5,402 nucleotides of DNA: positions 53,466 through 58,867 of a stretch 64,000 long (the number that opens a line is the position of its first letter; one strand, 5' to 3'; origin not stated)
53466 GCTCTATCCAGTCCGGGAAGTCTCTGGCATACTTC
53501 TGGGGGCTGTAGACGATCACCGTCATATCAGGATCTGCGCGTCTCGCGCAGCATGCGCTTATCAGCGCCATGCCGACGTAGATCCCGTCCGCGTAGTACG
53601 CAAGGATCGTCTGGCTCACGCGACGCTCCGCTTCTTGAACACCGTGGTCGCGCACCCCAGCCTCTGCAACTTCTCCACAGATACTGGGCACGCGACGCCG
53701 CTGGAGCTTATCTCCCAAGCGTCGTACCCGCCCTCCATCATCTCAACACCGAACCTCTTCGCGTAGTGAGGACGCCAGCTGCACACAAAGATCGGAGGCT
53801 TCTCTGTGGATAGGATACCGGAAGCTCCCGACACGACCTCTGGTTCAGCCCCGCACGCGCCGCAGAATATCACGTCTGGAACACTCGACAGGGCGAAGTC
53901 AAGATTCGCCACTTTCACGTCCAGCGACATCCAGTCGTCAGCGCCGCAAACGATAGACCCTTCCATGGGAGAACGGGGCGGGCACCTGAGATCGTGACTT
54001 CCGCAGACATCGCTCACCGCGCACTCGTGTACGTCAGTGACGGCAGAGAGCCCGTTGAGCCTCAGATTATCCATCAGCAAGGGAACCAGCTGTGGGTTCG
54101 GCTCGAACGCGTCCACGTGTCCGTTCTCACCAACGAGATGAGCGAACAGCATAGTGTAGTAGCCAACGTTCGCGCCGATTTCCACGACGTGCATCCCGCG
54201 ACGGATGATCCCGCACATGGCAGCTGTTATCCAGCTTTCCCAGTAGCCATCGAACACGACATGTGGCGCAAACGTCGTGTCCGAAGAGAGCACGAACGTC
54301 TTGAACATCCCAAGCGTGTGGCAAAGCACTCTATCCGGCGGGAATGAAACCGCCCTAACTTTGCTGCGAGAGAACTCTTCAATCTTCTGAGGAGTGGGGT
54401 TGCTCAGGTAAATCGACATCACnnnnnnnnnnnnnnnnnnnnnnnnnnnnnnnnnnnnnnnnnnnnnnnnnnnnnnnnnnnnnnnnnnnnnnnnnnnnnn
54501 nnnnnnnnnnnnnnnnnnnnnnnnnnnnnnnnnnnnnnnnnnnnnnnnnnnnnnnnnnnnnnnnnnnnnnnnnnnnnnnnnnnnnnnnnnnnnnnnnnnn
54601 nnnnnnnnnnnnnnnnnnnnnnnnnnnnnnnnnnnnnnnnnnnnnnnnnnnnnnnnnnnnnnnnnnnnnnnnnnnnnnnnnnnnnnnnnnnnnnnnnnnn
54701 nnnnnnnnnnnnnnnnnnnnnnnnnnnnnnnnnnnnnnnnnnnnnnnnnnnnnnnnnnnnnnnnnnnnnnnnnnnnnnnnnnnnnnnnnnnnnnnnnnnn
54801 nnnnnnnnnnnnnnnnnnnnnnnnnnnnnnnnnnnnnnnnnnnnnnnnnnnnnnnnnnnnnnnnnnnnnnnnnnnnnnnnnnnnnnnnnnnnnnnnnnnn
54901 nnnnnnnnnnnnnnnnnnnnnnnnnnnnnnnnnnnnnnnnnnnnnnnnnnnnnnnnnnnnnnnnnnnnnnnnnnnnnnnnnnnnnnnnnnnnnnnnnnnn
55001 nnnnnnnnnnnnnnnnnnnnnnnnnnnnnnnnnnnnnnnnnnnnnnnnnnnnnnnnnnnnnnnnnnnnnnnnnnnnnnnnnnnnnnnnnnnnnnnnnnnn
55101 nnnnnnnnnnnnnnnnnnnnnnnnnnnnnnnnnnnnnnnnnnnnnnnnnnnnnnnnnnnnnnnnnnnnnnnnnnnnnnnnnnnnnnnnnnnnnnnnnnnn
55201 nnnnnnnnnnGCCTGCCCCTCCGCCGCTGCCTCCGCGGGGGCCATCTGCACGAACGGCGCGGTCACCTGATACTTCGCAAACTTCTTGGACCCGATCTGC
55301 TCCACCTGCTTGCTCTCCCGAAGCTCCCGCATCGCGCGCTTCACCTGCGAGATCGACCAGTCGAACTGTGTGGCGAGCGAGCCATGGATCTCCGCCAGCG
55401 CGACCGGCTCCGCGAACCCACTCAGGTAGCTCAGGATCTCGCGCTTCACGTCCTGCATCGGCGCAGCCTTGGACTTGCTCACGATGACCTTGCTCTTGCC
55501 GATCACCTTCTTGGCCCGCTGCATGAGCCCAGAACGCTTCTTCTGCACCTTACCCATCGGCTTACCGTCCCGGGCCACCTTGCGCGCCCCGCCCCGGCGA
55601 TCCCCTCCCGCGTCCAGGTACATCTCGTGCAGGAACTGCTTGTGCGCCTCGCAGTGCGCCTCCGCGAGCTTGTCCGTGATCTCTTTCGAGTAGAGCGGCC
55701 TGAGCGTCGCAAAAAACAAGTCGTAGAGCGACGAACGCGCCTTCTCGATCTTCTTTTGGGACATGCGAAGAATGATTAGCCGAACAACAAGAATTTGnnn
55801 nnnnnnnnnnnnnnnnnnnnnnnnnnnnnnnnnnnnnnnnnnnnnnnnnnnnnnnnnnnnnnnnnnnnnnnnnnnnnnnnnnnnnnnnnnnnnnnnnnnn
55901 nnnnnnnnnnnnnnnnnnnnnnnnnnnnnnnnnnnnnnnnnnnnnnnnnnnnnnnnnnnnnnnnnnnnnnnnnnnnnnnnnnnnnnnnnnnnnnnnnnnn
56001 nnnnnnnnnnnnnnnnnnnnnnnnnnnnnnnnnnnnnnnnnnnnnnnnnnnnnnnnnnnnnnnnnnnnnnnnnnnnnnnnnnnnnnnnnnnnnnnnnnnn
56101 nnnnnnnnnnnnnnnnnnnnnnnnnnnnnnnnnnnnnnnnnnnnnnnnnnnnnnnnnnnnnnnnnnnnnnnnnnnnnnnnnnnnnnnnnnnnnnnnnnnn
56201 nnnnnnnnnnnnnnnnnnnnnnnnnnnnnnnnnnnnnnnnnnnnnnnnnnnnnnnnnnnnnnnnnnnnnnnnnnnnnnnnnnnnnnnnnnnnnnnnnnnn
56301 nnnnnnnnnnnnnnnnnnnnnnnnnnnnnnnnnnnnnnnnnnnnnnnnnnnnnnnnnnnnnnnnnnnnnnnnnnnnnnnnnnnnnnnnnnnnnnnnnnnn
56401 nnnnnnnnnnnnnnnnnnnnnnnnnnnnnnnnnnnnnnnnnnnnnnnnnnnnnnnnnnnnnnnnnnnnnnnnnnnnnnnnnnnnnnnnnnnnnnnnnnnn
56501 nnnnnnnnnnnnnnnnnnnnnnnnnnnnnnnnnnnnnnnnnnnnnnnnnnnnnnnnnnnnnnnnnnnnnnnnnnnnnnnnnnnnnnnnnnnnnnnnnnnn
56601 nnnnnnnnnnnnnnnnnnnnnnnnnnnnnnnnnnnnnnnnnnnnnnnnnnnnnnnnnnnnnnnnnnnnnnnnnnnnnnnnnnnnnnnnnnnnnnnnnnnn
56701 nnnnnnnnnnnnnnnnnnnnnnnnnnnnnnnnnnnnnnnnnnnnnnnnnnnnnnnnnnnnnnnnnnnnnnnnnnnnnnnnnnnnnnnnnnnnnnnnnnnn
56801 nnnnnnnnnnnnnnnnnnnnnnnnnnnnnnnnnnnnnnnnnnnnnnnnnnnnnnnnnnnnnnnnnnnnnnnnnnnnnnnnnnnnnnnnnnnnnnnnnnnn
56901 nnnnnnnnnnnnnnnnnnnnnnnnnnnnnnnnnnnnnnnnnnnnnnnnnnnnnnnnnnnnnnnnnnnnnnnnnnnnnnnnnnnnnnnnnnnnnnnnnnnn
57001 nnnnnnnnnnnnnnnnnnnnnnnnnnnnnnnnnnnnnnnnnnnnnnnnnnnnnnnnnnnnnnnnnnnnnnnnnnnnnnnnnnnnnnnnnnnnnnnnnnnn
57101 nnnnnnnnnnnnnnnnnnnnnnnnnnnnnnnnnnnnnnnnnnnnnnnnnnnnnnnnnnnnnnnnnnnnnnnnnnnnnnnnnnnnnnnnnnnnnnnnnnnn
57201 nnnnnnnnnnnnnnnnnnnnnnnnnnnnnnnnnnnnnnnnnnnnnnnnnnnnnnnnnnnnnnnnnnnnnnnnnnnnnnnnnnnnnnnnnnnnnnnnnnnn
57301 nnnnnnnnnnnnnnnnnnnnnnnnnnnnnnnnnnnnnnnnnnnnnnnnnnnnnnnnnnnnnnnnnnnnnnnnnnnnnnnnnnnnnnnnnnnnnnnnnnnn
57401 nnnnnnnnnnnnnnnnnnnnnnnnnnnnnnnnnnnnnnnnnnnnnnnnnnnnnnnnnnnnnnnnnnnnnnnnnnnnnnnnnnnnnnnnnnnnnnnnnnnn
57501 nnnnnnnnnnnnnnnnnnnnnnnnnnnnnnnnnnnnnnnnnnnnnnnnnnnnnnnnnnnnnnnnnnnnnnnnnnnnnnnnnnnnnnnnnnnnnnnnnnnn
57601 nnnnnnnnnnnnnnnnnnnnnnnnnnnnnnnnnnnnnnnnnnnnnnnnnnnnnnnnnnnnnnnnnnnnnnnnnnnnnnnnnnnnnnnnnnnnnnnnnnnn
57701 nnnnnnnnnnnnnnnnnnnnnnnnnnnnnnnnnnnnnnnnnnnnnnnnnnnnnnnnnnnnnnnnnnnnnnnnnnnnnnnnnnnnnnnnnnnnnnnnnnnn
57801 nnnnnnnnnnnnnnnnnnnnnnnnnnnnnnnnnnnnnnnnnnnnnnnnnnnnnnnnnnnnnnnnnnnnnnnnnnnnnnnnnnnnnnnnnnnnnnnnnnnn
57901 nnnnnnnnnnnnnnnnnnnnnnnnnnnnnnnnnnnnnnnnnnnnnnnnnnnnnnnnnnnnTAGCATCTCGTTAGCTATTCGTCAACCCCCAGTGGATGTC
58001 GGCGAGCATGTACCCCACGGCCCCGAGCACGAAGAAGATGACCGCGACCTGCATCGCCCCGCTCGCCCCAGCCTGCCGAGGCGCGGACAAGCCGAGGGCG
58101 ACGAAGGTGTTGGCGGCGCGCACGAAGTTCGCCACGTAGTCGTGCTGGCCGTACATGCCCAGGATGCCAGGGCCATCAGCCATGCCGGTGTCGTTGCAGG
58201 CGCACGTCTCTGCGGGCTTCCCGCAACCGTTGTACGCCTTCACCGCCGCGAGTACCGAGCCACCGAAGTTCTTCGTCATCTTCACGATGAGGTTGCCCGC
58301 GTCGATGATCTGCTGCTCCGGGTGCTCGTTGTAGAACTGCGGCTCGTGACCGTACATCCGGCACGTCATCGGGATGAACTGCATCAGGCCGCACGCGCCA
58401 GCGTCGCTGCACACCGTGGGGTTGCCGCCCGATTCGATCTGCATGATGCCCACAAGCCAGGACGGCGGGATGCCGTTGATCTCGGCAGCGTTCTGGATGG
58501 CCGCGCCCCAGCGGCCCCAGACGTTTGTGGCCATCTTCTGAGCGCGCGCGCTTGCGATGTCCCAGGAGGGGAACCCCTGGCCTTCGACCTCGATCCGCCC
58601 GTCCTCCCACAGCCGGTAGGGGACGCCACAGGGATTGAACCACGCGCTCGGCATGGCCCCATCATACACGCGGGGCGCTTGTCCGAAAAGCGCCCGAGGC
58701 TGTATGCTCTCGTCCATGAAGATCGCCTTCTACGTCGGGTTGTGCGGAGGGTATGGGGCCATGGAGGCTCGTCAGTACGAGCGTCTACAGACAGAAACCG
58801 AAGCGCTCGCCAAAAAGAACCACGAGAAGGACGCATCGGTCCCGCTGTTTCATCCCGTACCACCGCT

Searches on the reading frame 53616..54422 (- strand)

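Call 15: search_protein_families(library=pfam, proteins=[window:53616-54422:-], max_evalue=0.01)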
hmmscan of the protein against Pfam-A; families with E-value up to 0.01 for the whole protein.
window:53616-54422:- (268 aa): 3 families
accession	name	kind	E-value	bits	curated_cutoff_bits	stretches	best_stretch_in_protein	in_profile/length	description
PF01135.25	PCMT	-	6.9e-06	26.4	20.3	1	73-129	71-127/210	Protein-L-isoaspartate(D-aspartate) O-methyltransferase (PCMT)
PF02475.24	TRM5-TYW2_MTfase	-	7.6e-05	23.2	28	1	71-139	32-99/164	TRM5/TYW2 methyltransferase domain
PF05050.19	Methyltransf_21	-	0.003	18.1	22.7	1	81-135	1-64/173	Methyltransferase FkbM domain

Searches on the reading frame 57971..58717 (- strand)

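Call 15: search_protein_families(library=pfam, proteins=[window:57971-58717:-], max_evalue=0.01)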
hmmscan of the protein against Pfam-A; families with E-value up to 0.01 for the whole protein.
window:57971-58717:- (248 aa): 4 families
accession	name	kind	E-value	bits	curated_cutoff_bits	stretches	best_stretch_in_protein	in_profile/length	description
PF01464.25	SLT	-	2.7e-17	62.8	21.3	1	73-164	2-96/117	Transglycosylase SLT domain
PF13406.11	SLT_2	-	0.00089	19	24.3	0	103-124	150-171/292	Transglycosylase SLT domain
PF19744.4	DUF6232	-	0.0068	17.3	27.4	0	191-245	29-86/117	Family of unknown function (DUF6232)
PF06737.19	Transglycosylas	-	0.0083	17.2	27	0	91-143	10-65/77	Transglycosylase-like domain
